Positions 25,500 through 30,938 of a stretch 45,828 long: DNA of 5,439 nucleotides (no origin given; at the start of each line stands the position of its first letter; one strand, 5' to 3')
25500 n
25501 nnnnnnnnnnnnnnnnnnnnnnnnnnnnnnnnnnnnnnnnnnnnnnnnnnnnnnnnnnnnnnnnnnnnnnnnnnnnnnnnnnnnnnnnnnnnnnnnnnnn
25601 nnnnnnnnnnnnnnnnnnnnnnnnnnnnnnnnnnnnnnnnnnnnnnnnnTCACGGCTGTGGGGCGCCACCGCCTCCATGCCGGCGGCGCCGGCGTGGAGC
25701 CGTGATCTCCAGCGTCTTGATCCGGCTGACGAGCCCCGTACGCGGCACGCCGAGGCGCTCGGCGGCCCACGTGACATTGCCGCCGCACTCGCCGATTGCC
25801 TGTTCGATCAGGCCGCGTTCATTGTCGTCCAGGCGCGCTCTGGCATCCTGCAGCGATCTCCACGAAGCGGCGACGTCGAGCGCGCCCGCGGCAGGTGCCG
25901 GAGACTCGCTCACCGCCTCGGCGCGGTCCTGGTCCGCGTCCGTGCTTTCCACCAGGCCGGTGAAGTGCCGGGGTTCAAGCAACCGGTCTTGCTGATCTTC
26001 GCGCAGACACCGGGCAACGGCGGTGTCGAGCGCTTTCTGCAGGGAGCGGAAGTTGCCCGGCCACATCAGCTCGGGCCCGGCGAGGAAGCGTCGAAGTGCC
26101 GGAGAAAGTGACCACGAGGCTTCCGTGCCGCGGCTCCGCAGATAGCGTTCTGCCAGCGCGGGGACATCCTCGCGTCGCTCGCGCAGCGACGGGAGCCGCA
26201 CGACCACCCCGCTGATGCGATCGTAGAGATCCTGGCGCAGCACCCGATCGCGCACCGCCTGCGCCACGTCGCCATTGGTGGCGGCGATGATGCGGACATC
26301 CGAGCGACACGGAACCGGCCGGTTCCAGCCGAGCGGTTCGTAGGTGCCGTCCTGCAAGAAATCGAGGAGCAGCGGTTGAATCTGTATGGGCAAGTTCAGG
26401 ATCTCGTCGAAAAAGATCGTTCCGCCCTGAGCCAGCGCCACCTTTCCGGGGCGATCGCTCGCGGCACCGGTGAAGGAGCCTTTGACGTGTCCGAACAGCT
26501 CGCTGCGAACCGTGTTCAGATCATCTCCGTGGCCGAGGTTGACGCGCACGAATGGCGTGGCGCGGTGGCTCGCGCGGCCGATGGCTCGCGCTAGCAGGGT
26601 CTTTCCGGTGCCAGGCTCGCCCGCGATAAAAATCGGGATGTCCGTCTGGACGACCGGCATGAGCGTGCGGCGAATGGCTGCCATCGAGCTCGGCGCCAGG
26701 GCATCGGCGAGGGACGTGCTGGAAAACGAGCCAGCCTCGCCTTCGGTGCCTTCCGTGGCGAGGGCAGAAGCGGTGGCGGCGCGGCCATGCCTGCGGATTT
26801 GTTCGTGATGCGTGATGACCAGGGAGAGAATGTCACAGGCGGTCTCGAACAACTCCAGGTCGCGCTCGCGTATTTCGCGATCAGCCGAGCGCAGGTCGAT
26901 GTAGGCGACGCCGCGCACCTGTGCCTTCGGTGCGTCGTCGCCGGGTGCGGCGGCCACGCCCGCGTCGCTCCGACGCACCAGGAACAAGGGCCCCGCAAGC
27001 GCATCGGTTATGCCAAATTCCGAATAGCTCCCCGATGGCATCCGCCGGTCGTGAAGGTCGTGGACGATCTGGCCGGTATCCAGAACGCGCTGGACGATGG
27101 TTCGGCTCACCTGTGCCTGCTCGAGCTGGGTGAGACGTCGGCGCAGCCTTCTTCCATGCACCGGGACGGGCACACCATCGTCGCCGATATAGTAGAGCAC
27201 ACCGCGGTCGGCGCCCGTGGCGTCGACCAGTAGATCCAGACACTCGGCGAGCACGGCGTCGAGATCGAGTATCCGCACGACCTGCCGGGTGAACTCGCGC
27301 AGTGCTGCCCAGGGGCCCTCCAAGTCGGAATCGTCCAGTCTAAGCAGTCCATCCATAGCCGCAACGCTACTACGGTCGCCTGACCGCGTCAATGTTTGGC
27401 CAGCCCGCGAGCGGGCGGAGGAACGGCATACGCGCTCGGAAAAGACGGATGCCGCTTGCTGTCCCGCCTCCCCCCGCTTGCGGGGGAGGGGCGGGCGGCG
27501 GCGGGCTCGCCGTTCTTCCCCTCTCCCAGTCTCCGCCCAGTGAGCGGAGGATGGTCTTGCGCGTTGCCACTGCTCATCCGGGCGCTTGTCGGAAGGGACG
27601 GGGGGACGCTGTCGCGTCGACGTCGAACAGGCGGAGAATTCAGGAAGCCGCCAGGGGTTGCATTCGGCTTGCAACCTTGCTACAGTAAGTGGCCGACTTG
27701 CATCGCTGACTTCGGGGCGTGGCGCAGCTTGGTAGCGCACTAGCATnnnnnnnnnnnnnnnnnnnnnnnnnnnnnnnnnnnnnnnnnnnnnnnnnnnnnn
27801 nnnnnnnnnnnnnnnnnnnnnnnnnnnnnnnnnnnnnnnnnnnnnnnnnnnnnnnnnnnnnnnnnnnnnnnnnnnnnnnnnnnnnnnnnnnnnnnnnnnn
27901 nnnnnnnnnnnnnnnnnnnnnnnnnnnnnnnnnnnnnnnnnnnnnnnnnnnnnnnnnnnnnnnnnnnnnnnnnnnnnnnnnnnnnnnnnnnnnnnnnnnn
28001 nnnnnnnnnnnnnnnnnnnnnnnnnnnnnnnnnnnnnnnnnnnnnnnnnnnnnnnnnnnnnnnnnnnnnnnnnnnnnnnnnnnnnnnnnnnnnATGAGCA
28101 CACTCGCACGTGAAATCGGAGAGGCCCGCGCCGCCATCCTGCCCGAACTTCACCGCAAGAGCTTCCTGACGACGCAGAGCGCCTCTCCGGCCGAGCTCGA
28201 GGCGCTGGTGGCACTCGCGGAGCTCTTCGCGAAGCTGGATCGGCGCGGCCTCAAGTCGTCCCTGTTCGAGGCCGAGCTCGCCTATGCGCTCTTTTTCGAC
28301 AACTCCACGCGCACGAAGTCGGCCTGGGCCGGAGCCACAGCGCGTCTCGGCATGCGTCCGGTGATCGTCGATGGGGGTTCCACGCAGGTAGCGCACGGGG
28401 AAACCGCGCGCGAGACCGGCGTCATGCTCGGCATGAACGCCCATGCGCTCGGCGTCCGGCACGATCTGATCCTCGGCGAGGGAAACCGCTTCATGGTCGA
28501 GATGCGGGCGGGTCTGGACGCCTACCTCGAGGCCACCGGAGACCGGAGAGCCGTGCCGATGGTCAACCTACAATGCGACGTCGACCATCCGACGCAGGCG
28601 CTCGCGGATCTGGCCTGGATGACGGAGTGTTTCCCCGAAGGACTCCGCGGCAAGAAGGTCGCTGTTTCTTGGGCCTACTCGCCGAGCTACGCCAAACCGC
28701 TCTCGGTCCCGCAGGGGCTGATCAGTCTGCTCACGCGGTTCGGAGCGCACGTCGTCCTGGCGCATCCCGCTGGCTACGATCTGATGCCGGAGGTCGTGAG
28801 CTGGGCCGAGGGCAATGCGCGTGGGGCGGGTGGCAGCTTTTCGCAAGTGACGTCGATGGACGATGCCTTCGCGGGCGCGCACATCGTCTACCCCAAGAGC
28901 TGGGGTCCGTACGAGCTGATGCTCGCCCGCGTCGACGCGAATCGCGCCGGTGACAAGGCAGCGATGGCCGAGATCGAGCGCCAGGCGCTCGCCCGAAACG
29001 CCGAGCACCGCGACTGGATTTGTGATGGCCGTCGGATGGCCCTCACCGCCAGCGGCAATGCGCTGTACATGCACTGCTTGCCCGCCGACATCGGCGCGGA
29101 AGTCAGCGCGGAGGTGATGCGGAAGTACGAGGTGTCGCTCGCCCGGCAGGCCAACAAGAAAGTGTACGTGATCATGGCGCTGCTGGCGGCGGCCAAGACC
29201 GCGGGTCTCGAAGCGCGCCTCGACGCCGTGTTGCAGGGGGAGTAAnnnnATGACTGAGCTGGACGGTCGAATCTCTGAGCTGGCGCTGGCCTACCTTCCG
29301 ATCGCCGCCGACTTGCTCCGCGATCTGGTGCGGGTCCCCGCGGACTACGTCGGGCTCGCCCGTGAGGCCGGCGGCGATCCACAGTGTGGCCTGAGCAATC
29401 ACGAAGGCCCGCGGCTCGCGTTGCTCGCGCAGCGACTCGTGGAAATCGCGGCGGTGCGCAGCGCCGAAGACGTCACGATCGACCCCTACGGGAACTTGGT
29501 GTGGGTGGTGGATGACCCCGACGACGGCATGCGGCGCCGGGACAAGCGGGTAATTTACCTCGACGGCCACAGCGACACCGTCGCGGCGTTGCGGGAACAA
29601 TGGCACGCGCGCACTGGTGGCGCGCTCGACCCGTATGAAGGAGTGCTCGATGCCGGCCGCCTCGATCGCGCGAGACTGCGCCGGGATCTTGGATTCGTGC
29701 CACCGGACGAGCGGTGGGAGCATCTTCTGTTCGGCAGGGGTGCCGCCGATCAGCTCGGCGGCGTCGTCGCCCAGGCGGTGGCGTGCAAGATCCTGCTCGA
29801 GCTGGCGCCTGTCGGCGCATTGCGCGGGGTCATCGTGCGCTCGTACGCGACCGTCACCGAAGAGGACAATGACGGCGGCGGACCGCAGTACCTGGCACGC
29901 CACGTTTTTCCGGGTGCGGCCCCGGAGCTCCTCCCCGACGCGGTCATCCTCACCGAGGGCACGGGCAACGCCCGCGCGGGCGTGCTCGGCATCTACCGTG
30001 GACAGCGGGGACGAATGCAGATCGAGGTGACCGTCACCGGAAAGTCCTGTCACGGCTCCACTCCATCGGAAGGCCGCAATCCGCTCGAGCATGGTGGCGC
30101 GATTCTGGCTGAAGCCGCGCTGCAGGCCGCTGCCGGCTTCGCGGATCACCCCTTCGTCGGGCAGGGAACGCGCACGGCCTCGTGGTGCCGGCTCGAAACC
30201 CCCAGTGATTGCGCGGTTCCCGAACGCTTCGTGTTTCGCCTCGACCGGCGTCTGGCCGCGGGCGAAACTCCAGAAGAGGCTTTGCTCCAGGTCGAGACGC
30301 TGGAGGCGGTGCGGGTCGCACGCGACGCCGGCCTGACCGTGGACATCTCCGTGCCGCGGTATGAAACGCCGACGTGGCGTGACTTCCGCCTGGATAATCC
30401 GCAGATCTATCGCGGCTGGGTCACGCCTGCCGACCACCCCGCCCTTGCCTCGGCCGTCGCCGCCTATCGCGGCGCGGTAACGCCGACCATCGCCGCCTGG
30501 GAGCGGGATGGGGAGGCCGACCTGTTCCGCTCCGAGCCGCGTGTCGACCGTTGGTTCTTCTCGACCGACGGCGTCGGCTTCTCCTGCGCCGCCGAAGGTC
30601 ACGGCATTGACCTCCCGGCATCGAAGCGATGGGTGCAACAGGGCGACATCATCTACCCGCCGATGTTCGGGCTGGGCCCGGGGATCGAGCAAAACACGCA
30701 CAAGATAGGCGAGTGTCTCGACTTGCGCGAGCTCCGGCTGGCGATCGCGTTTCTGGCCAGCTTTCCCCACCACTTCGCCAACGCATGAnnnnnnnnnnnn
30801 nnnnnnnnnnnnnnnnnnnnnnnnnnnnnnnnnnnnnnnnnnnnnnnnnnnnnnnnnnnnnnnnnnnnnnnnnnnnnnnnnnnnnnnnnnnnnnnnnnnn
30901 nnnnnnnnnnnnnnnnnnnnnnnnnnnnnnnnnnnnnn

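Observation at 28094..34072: ygeW-ygeY-(ygfK-like Fe-S/DHODH-like) cluster downstream of tRNA-Pro, translationally coupled to a PhnD-like binding protein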

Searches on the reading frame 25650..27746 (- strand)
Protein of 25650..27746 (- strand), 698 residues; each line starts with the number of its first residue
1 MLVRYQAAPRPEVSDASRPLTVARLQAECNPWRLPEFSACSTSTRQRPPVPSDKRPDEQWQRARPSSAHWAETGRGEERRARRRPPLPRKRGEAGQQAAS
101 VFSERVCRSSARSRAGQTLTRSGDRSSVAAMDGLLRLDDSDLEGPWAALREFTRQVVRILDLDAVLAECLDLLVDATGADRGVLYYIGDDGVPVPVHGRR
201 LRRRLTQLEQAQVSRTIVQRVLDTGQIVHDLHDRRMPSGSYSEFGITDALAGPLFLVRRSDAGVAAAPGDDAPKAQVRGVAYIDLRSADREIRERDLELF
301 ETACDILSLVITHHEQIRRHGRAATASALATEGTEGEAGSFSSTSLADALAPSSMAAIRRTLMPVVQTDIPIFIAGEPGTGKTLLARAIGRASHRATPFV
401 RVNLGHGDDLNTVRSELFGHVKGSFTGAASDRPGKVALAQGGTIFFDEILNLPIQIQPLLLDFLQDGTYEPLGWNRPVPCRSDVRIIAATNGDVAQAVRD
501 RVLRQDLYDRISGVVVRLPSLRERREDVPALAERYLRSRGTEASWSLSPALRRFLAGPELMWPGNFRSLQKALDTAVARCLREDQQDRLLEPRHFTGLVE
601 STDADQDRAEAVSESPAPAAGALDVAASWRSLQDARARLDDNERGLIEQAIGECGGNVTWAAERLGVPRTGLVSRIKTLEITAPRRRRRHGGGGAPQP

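Call 6: search_protein_families(library=pfam, proteins=[window:25650-27746:-], max_evalue=0.01)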
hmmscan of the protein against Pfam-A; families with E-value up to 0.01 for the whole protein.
window:25650-27746:- (698 aa): 11 families
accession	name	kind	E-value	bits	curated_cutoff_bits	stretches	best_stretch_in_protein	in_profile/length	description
PF00158.32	Sigma54_activat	-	5e-45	153.6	20.2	1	354-515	7-166/168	Sigma-54 interaction domain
PF14532.12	Sigma54_activ_2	-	1.8e-14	54.6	25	1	354-521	6-138/138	Sigma-54 interaction domain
PF07728.20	AAA_5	-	5.8e-09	36.5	22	1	372-510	2-138/139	AAA domain (dynein-related subfamily)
PF02954.25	HTH_8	-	1.7e-08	34.5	22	1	640-677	3-40/42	Bacterial regulatory protein, Fis family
PF00004.35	AAA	-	1.2e-07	32.7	21.2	1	373-510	2-125/131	ATPase family associated with various cellular activities (AAA)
PF01590.32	GAF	-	7.6e-07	30.2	22.4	1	161-310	1-132/133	GAF domain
PF25601.1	AAA_lid_14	-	9.1e-07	29.1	27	1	522-596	1-71/87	AAA+ ATPase lid domain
PF01078.27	Mg_chelatase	-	2.7e-05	24.1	20.3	0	427-491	93-157/207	Magnesium chelatase, subunit ChlI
PF13401.12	AAA_22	-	0.00051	20.8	27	1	372-421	8-58/130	AAA domain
PF13191.12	AAA_16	-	0.0035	18.3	32.6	1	371-418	26-79/167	AAA ATPase domain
PF13492.12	GAF_3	-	0.0041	18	27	0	161-310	1-126/129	GAF domain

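Call 7: search_protein_families(library=ncbifam, proteins=[window:25650-27746:-], max_evalue=0.01)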
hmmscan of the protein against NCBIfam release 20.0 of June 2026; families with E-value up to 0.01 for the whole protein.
window:25650-27746:- (698 aa): 32 families (the best 25 are shown)
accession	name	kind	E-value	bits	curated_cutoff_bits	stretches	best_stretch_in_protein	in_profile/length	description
NF003451.0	PRK05022.1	equivalog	5.2e-62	210.2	476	1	352-681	196-510/512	nitric oxide reductase transcriptional regulator NorR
NF038308.1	RNA_repair_RtcR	equivalog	6.4e-59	200.2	650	1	355-670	189-502/530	RNA repair transcriptional activator RtcR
TIGR01818.1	ntrC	equivalog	7.6e-57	193.1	558.6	1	351-678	140-462/463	nitrogen regulation protein NR(I)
TIGR01817.1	nifA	equivalog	8.2e-57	193.2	528.85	1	148-682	6-530/534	nif-specific transcriptional activator NifA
TIGR02915.1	PEP_resp_reg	equivalog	2.7e-54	184.7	502.6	1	353-577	146-369/445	PEP-CTERM-box response regulator transcription factor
NF041552.1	TF_PrdR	equivalog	7.2e-50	169.9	795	1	363-678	284-575/577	sigma-54 dependent transcriptional regulator PrdR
TIGR02974.1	phageshock_pspF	equivalog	1.1e-49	169.5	443.55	1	365-667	18-324/336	phage shock protein operon transcriptional activator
NF041946.1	LuxO_transreg_Vib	equivalog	2.3e-49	168.5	800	1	353-677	140-458/463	quorum-sensing sigma-54 dependent transcriptional regulator LuxO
NF050807.1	TransRegFlbDCaul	equivalog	1.7e-47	162.3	750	1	354-672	126-431/454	sigma-54-dependent transcriptional regulator FlbD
NF008469.0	PRK11361.1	equivalog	5.1e-47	160.6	714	1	354-681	151-456/461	acetoacetate metabolism transcriptional regulator AtoC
NF041906.1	V4R_TF_MobR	exception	7.1e-46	156.8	999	1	368-678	254-543/544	phenol degradation transcriptional regulator MobR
NF011958.0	PRK15429.1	equivalog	7.5e-45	153.7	830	1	354-577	387-609/692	formate hydrogenlyase transcriptional activator FlhA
NF011695.0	PRK15115.1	equivalog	1.9e-44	152.1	763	1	364-578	153-366/445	two-component system response regulator GlrR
NF008176.1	PRK10923.1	equivalog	2.6e-44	151.6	620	1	354-680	146-467/469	nitrogen regulation protein NR(I)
TIGR02329.1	propionate_PrpR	equivalog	2.7e-43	148.4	499.2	1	345-677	210-525/526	propionate catabolism operon regulatory protein PrpR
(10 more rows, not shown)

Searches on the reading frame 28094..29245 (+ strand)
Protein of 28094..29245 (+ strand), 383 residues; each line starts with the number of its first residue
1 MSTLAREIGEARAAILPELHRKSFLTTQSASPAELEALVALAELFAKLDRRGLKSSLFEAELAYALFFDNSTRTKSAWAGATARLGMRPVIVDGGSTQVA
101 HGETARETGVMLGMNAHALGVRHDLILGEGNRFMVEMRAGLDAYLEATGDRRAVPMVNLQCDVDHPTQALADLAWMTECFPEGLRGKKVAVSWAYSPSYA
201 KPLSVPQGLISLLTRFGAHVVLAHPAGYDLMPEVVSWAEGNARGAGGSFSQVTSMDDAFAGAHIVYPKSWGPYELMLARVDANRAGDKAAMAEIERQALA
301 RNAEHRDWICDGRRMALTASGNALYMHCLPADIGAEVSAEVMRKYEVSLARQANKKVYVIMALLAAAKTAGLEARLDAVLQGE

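Call 6: search_protein_families(library=pfam, proteins=[window:28094-29245:+], max_evalue=0.01)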
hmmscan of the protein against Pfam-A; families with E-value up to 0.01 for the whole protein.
window:28094-29245:+ (383 aa): 2 families
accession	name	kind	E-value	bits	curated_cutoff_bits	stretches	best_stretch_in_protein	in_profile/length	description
PF02729.26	OTCace_N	-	2e-22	80.3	29.9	1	22-178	1-148/148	Aspartate/ornithine carbamoyltransferase, carbamoyl-P binding domain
PF00185.30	OTCace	-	7.6e-20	72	29.4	1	207-366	17-156/157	Aspartate/ornithine carbamoyltransferase, Asp/Orn binding domain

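Call 7: search_protein_families(library=ncbifam, proteins=[window:28094-29245:+], max_evalue=0.01)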
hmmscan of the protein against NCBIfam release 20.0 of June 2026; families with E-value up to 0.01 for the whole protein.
window:28094-29245:+ (383 aa): 15 families
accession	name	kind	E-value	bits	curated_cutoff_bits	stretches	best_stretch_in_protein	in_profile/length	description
NF005538.0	PRK07200.1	equivalog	1.2e-117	393.3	453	1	7-381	7-389/396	knotted carbamoyltransferase YgeW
TIGR03316.1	ygeW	equivalog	2.6e-110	369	500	1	17-380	14-385/391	knotted carbamoyltransferase YgeW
NF003384.0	PRK04523.1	equivalog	1.6e-45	155.7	288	1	22-366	4-331/336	N-acetylornithine carbamoyltransferase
TIGR00658.1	orni_carb_tr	equivalog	6.3e-33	114.2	280.85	2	22-270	1-225/304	ornithine carbamoyltransferase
NF001986.0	PRK00779.1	subfamily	1.4e-31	109.8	306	2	20-270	4-226/307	ornithine carbamoyltransferase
TIGR04384.1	putr_carbamoyl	exception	3.5e-26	92.1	500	1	24-367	2-306/330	putrescine carbamoyltransferase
NF002032.1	PRK00856.1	equivalog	1.1e-23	83.9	263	1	23-366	2-295/297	aspartate carbamoyltransferase catalytic subunit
TIGR00670.1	asp_carb_tr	equivalog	2e-20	73.1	236.95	1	26-366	5-301/304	aspartate carbamoyltransferase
NF011380.0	PRK14805.1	equivalog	6.4e-17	61.6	421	1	22-365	2-297/302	ornithine carbamoyltransferase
NF003286.0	PRK04284.1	subfamily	1.1e-15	57.6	515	1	18-270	3-233/332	ornithine carbamoyltransferase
NF008853.0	PRK11891.1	equivalog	5.7e-11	41.7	560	1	23-365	90-395/430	aspartate carbamoyltransferase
NF009213.0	PRK12562.1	subfamily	9.3e-11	41.7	559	1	18-331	3-277/334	ornithine carbamoyltransferase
NF002470.0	PRK01713.1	equivalog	4.8e-07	29.5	545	1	28-270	14-234/334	ornithine carbamoyltransferase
NF006046.0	PRK08192.1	equivalog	3.7e-06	26.4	512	0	35-174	20-145/339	aspartate carbamoyltransferase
NF011379.0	PRK14804.1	equivalog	0.00042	19.5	373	0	152-355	118-296/311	ornithine carbamoyltransferase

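Call 39: search_solved_structures(query=window:28094-29245:+, show_alignments=1, max_evalue=1e-10)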
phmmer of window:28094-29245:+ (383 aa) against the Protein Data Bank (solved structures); distinct sequences matched with E-value up to 1e-10: 27.
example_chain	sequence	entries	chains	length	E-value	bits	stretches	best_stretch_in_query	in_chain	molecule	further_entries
3q98_A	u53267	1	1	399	6.8e-109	367.5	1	14-380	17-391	transcarbamylase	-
2yfk_A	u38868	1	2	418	1.6e-93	317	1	18-370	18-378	ASPARTATE/ORNITHINE CARBAMOYLTRANSFERASE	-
3m5c_A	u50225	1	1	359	2.7e-28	102.4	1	20-366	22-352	N-acetylornithine carbamoyltransferase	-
3l02_A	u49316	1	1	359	5.1e-28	101.5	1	20-366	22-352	N-acetylornithine carbamoyltransferase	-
3l05_A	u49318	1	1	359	5.6e-28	101.3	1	20-366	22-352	N-acetylornithine carbamoyltransferase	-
3kzc_A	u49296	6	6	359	9.6e-28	100.6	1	20-366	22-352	N-acetylornithine carbamoyltransferase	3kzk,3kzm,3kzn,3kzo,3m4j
3l06_A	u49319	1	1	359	9.7e-28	100.6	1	20-366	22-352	N-acetylornithine carbamoyltransferase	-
3l04_A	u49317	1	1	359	9.8e-28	100.5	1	20-366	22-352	N-acetylornithine carbamoyltransferase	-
3m5d_A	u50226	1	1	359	1.3e-27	100.1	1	20-366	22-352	N-acetylornithine carbamoyltransferase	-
3m4n_A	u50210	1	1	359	1.7e-27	99.8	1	20-366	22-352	N-acetylornithine carbamoyltransferase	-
1pvv_A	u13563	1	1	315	3.9e-19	72.2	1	22-366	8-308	Ornithine carbamoyltransferase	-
1a1s_A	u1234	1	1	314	4.3e-19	72.1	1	23-366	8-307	ORNITHINE CARBAMOYLTRANSFERASE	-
2i6u_A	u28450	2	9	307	1.9e-18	70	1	23-364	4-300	Ornithine carbamoyltransferase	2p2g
7nnf_A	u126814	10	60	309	2e-18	69.9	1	23-364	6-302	Ornithine carbamoyltransferase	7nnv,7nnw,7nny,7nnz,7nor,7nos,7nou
1vlv_A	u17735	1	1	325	4.5e-17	65.5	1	19-366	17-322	Ornithine carbamoyltransferase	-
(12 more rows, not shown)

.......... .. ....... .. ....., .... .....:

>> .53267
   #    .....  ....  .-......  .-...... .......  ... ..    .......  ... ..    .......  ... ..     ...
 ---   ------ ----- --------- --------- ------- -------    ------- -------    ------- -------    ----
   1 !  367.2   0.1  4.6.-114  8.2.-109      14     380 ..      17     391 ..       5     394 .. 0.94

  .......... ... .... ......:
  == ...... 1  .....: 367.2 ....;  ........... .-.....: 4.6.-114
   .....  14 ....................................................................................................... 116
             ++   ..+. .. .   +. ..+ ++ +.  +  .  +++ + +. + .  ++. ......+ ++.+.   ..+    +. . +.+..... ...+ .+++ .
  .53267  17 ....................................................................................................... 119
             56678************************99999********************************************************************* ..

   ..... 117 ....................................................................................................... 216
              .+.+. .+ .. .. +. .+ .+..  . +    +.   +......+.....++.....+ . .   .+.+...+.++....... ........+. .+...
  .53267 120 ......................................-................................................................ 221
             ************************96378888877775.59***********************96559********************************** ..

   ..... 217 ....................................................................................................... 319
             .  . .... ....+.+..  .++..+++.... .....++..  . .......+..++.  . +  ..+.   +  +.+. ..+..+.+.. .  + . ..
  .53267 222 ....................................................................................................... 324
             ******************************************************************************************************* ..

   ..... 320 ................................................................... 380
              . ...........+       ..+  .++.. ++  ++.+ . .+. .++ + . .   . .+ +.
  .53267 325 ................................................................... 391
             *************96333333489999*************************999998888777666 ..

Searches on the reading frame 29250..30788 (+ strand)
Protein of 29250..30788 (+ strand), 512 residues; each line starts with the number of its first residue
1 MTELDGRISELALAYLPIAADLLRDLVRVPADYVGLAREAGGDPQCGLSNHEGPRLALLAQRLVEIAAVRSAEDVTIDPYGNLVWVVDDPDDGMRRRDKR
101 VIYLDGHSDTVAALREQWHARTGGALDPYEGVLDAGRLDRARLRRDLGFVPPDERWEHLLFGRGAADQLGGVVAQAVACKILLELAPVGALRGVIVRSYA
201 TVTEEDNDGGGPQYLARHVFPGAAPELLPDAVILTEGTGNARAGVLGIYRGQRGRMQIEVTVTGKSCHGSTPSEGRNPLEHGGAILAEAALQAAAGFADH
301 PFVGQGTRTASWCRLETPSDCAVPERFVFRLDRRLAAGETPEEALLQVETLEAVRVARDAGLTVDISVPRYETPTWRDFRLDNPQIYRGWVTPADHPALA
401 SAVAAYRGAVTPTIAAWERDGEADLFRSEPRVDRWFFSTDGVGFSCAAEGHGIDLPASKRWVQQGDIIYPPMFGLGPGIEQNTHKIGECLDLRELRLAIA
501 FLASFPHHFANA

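Call 6: search_protein_families(library=pfam, proteins=[window:29250-30788:+], max_evalue=0.01)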
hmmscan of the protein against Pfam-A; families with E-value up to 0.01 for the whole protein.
window:29250-30788:+ (512 aa): 2 families
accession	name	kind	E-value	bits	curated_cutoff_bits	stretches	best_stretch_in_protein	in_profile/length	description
PF07687.19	M20_dimer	-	2.4e-08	34.3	21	1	251-350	2-97/107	Peptidase dimerisation domain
PF01546.33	Peptidase_M20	-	2e-06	28.3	24.6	1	159-378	27-113/206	Peptidase family M20/M25/M40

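Call 7: search_protein_families(library=ncbifam, proteins=[window:29250-30788:+], max_evalue=0.01)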
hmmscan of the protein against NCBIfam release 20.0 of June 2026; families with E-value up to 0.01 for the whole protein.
window:29250-30788:+ (512 aa): 25 families
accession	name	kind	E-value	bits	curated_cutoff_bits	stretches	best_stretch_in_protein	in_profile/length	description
NF009555.0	PRK13004.1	equivalog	1.6e-56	192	321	1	157-444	100-350/399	YgeY family selenium metabolism-linked hydrolase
TIGR03526.1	selenium_YgeY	hypoth_equivalog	7.6e-49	166.6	321.5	1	157-446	98-350/395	YgeY family selenium metabolism-linked hydrolase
TIGR01910.1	DapE-ArgE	subfamily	8.4e-17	61.4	217.6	1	159-350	97-274/373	ArgE/DapE family deacylase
NF006400.0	PRK08651.1-3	equivalog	8.6e-15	54.4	374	1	159-377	115-326/410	succinyl-diaminopimelate desuccinylase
NF006365.0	PRK08588.1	subfamily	1.3e-13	51.1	289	1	158-280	96-203/383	succinyl-diaminopimelate desuccinylase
NF009558.0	PRK13013.1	equivalog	5.9e-12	45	428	1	159-289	117-236/429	acetylornithine deacetylase/succinyl-diaminopimelate desuccinylase family protein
NF006399.0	PRK08651.1-2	equivalog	9.9e-12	44.6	381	1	158-281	99-205/405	succinyl-diaminopimelate desuccinylase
NF009557.0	PRK13009.1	equivalog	2.2e-09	36.9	284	1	157-288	90-214/377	succinyl-diaminopimelate desuccinylase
NF006402.0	PRK08651.1-5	equivalog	1.1e-08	34.4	369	1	227-382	143-290/369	succinyl-diaminopimelate desuccinylase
TIGR01900.1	dapE-gram_pos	equivalog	7.2e-07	28.4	304.2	1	68-350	32-259/351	succinyl-diaminopimelate desuccinylase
NF004809.0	PRK06156.1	equivalog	1.4e-06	27.6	438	1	252-290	348-386/573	dipeptidase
NF010589.0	PRK13983.1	equivalog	2.1e-06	27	333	1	158-290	117-240/409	M20 family metallo-hydrolase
NF005373.0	PRK06915.1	equivalog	6.2e-06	25.4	428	1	156-285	123-235/422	peptidase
TIGR01892.1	AcOrn-deacetyl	equivalog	7.3e-06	25.3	297.7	1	160-364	92-281/365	acetylornithine deacetylase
TIGR01246.1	dapE_proteo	equivalog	7.6e-06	25.2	361.8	1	157-288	86-210/370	succinyl-diaminopimelate desuccinylase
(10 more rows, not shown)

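Call 41: search_solved_structures(query=window:29250-30788:+, show_alignments=1, max_evalue=0.00001)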
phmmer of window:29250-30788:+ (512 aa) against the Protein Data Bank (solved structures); distinct sequences matched with E-value up to 0.00001: 0.
